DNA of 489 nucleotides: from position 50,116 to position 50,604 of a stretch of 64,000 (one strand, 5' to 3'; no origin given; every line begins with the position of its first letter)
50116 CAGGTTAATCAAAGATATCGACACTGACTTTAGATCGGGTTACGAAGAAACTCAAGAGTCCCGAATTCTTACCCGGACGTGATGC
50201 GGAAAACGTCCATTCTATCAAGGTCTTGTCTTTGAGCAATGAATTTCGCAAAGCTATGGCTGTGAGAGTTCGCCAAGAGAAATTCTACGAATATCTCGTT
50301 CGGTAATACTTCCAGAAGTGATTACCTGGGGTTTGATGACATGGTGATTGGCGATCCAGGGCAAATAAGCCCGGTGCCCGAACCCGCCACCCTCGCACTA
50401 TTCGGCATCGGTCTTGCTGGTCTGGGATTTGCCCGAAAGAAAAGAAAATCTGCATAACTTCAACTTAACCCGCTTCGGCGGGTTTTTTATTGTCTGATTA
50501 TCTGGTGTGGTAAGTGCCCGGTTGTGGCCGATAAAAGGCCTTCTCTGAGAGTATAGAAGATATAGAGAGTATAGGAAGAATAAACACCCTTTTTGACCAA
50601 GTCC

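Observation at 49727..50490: Orphan PEP-CTERM tail: a 38-codon ORF that is only a sorting signal, downstream of 630 bp of ORF-free DNA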

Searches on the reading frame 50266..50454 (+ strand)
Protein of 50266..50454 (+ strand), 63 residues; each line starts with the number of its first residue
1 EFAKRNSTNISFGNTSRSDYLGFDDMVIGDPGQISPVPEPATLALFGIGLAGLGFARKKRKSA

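Call 7: search_protein_families(library=ncbifam, proteins=[window:50266-50454:+], max_evalue=0.01)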
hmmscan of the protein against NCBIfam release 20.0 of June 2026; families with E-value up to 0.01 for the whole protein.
seq(63 aa): 12 families
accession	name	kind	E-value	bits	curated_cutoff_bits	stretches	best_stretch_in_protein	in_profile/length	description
NF033554.9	floc_PepA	equivalog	5.3e-10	39.5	80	1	33-61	231-261/261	flocculation-associated PEP-CTERM protein PepA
NF041538.1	PEP_EDSA_1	subfamily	4.1e-09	36.5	100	1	37-60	284-307/307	EDSAP-1 family PEP-CTERM protein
NF038125.1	PEP_CTERM_THxN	subfamily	1.2e-08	34.9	85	1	35-60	222-246/246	THxN family PEP-CTERM protein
TIGR02595.1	PEP_CTERM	domain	5.8e-08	33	16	1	37-61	1-24/24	PEP-CTERM sorting domain-containing protein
NF038129.1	PEP_NF038129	equivalog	3.4e-07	30.3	65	1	30-60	163-194/194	NF038129 family PEP-CTERM protein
NF038126.1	PEP_CTERM_FxDxF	subfamily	9.6e-07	29.2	50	1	33-60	138-165/165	FxDxF family PEP-CTERM protein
NF038120.1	PEP_CTERM_QFxxD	subfamily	4.5e-06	26.7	80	1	21-59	183-213/215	NF038120 family PEP-CTERM protein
NF041927.1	Xrt_dep_XDP1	equivalog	1.3e-05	25.3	125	1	33-60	216-242/242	exosortase-dependent surface protein XDP1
NF033947.0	PEP-cistern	hypoth_equivalog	2.9e-05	23.9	60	1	29-59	165-195/195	cistern family PEP-CTERM protein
NF038124.1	PEP_CTERM_TLD_A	exception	3.6e-05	23.4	100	1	33-61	207-235/235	PEP_CTERM-anchored TLD domain-containing protein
NF038118.1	PEP_CTERM_CCXG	equivalog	8.7e-05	22.3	90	1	35-60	174-199/199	CCXG family PEP-CTERM protein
NF038119.1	PEP_CTERM_MHFG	equivalog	0.00024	21.5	100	1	30-61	229-260/260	MHFG family PEP-CTERM protein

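Call 8: search_protein_families(library=pfam, proteins=[window:50266-50454:+], max_evalue=0.01)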
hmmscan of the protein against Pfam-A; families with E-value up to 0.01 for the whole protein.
seq(63 aa): 2 families
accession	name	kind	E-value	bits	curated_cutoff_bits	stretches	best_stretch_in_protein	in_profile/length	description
PF07589.16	PEP-CTERM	-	1.3e-09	38.2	20.7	1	36-58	1-24/24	PEP-CTERM motif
PF18205.6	VPDSG-CTERM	-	0.00036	20.7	25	1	41-60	7-26/26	VPDSG-CTERM motif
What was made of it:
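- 50284..50457 (+): 3' remnant (last ~57 codons plus stop) of a ~240-aa PEP-CTERM family gene. It contains the annotated 38-codon ORF 50341-50457 and the PEP-CTERM domain (~50371-50451). TIGR02595 and PF07589 both score above their cutoffs (calls 7, 8).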

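Call 11: find_homologous_proteins(query=window:50266-50454:+, max_evalue=0.001)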
Query seq(63 aa) (63 aa): 14 proteins with E <= 0.001 among 19 candidates.
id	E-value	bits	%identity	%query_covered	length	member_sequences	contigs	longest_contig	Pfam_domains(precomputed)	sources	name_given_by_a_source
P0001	2.4e-15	73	100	60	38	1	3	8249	PF07589.17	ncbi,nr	ncbi:MAG TPA: PEP-CTERM sorting domain-containing protein [Gammaproteobacteria bacterium]|nr:PEP-CTE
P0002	1.5e-8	52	65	76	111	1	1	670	PF07589.17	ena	-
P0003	2.7e-7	48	96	43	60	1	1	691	PF07589.17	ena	-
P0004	1.7e-6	45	48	95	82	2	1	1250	PF07589.17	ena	-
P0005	9.2e-6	43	44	97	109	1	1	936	PF07589.17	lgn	-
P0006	2.0e-5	42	79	46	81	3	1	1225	PF07589.17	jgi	-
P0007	2.6e-5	42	68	59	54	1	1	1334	PF07589.17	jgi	jgi:hypothetical protein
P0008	3.5e-5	41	92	41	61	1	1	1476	PF07589.17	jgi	jgi:hypothetical protein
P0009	7.3e-5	40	76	46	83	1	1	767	PF07589.17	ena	-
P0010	9.9e-5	40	95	35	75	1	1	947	PF07589.17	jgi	jgi:hypothetical protein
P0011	2.4e-4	39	49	71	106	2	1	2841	PF07589.17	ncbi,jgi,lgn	-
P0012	2.8e-4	38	81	41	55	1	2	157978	PF07589.17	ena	-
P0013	3.2e-4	38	74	43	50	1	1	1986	PF07589.17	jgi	jgi:hypothetical protein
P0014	3.9e-4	38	65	56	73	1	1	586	PF07589.17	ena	-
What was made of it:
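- Tried and rejected: It returned only 14 hits and missed the family (call 11).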

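Call 14: find_encoding_contigs(protein=P0001, flank=10000, max_places=10)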
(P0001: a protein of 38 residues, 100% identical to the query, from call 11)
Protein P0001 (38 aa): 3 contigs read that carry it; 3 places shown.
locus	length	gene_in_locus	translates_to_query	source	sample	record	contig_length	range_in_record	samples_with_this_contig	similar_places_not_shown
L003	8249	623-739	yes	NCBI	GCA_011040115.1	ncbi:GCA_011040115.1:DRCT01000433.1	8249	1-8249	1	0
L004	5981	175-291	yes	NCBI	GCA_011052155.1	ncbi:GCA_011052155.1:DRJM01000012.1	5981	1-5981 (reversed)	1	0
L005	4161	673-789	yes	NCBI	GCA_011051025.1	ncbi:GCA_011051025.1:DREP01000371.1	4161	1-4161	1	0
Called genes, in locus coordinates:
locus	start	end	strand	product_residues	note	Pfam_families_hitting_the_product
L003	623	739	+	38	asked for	PF07589:PEP_exosort_dom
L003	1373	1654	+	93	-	PF02604:PhdYeFM_antitox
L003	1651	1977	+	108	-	PF05016:ParE_toxin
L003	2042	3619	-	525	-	PF00117:GATase, PF07722:Peptidase_C26, PF02540:NAD_synthase, PF00958:GMP_synt_C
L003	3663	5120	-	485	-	PF00478:IMPDH, PF03060:NMO (faint), PF00571:CBS, PF01070:FMN_dh (weak)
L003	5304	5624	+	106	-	-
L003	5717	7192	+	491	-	PF13742:tRNA_anti_2, PF01336:tRNA_anti-codon, PF02601:Exonuc_VII_L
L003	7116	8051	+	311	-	PF18421:Peptidase_M23_N, PF01551:Peptidase_M23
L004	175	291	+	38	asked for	PF07589:PEP_exosort_dom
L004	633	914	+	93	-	PF02604:PhdYeFM_antitox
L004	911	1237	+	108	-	PF05016:ParE_toxin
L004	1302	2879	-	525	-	PF00117:GATase, PF07722:Peptidase_C26, PF02540:NAD_synthase, PF00958:GMP_synt_C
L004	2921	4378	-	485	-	PF00478:IMPDH, PF00571:CBS, PF03060:NMO (weak)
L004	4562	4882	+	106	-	-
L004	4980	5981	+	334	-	PF13742:tRNA_anti_2, PF01336:tRNA_anti-codon, PF02601:Exonuc_VII_L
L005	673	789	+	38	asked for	PF07589:PEP_exosort_dom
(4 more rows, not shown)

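Call 30: search_protein_representatives(protein=window:50269-50454:+)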
Query: 62 residues. Proteins with E-value up to 0.001 (for the whole library): 2016; up to 1e-10: 14; up to 1e-30: 0. The best 150 are listed.
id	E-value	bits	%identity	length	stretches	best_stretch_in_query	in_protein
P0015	1.7e-29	116.0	48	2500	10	15-61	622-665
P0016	7.0e-17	76.4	52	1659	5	35-60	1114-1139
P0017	1.1e-14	69.5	49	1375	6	26-61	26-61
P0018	2.0e-14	68.7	59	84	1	6-59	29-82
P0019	1.4e-12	62.9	59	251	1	5-60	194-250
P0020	2.1e-12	62.4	42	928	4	18-57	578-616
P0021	7.1e-12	60.7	55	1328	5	36-60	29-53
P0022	1.4e-11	59.8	52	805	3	12-56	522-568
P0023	1.5e-11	59.7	63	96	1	8-59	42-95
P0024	1.8e-11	59.4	65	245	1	5-58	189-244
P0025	2.7e-11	58.9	62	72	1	8-60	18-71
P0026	4.7e-11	58.1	49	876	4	32-58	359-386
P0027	5.1e-11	58.0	67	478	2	33-60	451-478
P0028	5.7e-11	57.8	58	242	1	7-61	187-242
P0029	1.7e-10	56.4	62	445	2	31-60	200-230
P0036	1.1e-09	53.8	57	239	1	7-59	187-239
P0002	4.4e-09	51.9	70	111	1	17-62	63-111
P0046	6.9e-09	51.3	61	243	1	6-56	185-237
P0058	1.6e-08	50.2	81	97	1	31-62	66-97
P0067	3.2e-08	49.2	52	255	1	5-60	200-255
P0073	4.7e-08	48.7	80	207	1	20-62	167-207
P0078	6.6e-08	48.2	71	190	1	17-62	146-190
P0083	1.2e-07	47.4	90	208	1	32-62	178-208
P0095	3.0e-07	46.1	93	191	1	34-62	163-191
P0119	1.0e-06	44.5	82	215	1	30-62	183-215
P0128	1.2e-06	44.2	90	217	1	34-62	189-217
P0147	1.7e-06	43.8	86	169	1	34-62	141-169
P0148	1.7e-06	43.8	70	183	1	16-62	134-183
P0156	2.1e-06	43.5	87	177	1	33-62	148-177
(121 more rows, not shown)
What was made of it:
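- Tried and rejected: The exhaustive HMMER search was needed (call 30).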

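Call 34: find_encoding_contigs(protein=P0073, flank=6000, max_places=6)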
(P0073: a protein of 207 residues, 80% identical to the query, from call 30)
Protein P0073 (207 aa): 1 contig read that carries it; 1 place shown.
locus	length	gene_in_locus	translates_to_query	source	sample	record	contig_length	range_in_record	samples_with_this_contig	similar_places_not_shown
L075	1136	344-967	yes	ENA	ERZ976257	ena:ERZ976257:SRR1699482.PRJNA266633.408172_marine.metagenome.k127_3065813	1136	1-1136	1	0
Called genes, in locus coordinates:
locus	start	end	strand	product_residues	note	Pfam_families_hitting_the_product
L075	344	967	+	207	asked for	PF07589:PEP_exosort_dom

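Call 35: find_encoding_contigs(protein=P0002, flank=6000, max_places=6)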
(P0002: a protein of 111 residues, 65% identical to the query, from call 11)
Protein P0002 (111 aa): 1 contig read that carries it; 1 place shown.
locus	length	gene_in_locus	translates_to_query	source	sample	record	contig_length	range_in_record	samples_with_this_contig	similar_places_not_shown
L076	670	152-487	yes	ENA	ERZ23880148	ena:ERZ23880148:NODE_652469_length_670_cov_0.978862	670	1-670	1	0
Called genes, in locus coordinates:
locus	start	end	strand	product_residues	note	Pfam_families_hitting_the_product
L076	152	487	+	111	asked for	PF07589:PEP_exosort_dom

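Call 38: list_cluster_members(proteins=[P0073, P0083, P0095, P0119, P0128, P0147, P0156, P0058, P0078, P0148])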
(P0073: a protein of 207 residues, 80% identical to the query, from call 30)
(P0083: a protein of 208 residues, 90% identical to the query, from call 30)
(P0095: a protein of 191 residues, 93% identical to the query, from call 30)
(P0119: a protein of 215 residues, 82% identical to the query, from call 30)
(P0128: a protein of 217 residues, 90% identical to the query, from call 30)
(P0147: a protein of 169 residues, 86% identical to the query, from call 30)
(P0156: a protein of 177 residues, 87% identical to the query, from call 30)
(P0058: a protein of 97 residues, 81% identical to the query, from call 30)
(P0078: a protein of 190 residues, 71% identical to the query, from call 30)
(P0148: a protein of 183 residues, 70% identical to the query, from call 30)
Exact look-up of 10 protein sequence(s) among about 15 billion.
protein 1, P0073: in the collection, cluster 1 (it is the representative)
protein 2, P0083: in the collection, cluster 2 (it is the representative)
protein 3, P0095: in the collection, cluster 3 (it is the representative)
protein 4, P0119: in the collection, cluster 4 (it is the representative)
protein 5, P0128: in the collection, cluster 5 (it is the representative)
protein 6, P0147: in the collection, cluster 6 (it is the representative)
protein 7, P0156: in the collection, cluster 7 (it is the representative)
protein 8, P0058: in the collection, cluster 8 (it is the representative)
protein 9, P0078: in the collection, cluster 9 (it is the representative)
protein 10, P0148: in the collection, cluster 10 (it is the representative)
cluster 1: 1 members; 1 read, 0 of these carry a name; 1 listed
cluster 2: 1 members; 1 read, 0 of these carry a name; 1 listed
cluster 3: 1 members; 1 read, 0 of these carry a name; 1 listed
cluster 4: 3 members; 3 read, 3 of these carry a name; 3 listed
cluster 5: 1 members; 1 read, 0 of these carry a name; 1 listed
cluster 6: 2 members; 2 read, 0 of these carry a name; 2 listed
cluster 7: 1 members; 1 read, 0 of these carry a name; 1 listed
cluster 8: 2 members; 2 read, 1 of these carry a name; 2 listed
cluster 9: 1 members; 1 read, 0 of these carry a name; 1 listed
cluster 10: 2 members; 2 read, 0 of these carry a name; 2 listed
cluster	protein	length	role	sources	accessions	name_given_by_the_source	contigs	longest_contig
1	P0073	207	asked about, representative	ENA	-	-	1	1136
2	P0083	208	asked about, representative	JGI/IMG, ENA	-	-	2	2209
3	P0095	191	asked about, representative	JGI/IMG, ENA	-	-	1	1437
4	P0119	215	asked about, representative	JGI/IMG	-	hypothetical protein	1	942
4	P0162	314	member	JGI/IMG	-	hypothetical protein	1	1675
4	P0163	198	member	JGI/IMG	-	hypothetical protein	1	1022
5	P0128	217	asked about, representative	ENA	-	-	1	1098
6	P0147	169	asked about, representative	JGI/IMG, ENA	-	-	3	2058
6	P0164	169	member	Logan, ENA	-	-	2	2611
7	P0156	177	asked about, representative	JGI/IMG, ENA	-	-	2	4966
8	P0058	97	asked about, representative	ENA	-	-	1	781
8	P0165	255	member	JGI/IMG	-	hypothetical protein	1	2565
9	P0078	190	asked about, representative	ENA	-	-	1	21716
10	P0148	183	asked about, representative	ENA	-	-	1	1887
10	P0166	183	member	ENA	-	-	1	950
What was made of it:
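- The paralogue contigs could not be assigned to this genome (calls 34, 38).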

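Call 45: find_encoding_contigs(protein=P0078, flank=10000, max_places=3)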
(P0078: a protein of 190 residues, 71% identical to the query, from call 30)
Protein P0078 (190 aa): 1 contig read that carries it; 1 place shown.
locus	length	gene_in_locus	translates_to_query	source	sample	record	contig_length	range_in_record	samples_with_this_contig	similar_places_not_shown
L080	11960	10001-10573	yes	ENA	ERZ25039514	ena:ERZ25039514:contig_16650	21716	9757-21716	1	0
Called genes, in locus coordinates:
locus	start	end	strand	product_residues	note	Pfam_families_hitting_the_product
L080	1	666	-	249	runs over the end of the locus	PF01578:Cytochrom_C_asm, PF27518:CcmC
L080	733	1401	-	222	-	PF03379:CcmB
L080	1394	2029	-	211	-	PF00005:ABC_tran, PF13304:AAA_21 (faint), PF02463:SMC_N (weak)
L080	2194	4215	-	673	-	PF00270:DEAD (faint), PF04851:ResIII, PF17757:UvrB_inter, PF27431:UvrB_3rd, PF00271:Helicase_C, PF12344:UvrB, PF02151:UVR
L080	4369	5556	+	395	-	PF00155:Aminotran_1_2, PF01041:DegT_DnrJ_EryC1 (weak), PF12897:Asp_aminotransf (weak)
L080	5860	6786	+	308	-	PF00589:Phage_integrase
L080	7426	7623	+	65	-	-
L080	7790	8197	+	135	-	PF01807:Zn_ribbon_DnaG (weak)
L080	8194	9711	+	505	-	PF12307:DUF3631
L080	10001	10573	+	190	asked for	PF07589:PEP_exosort_dom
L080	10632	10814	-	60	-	-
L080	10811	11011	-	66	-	-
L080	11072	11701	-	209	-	-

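Call 46: find_encoding_contigs(protein=P0156, flank=5000, max_places=3)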
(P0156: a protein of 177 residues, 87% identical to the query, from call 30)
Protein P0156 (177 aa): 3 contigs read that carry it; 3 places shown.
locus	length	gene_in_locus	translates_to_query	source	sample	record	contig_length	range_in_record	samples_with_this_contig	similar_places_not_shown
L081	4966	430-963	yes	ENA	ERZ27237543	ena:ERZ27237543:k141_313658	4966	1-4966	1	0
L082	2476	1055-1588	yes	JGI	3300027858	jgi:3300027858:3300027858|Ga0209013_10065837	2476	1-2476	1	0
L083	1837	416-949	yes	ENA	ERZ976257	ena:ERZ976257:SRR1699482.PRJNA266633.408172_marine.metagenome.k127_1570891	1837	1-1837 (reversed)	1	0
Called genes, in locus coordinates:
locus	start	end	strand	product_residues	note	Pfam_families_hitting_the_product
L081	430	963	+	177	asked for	PF07589:PEP_exosort_dom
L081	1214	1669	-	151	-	PF00581:Rhodanese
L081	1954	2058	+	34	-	-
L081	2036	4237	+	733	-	PF00149:Metallophos (faint), PF02872:5_nucleotid_C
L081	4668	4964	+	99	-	?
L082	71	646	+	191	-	-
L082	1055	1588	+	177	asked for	PF07589:PEP_exosort_dom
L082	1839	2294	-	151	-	PF00581:Rhodanese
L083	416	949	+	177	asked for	PF07589:PEP_exosort_dom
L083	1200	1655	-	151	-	PF00581:Rhodanese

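Call 47: find_encoding_contigs(protein=P0083, flank=3000, max_places=3)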
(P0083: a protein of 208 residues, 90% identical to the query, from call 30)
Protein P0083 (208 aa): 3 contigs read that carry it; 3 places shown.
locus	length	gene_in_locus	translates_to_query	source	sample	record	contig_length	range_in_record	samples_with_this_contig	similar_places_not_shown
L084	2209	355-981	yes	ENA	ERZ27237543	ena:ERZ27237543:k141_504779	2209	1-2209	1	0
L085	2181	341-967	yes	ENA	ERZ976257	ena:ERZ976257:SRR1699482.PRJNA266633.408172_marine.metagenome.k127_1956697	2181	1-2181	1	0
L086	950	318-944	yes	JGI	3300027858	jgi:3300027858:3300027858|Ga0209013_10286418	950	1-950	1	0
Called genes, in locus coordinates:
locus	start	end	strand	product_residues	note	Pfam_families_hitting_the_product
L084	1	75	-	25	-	?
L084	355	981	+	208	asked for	PF07589:PEP_exosort_dom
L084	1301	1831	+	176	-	-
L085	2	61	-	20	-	?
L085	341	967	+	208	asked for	PF07589:PEP_exosort_dom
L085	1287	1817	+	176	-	-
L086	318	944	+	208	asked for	PF07589:PEP_exosort_dom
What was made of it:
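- Tried and rejected: Every one is on a short, unbinned metagenome contig (calls 34, 35, 38, 45-47).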
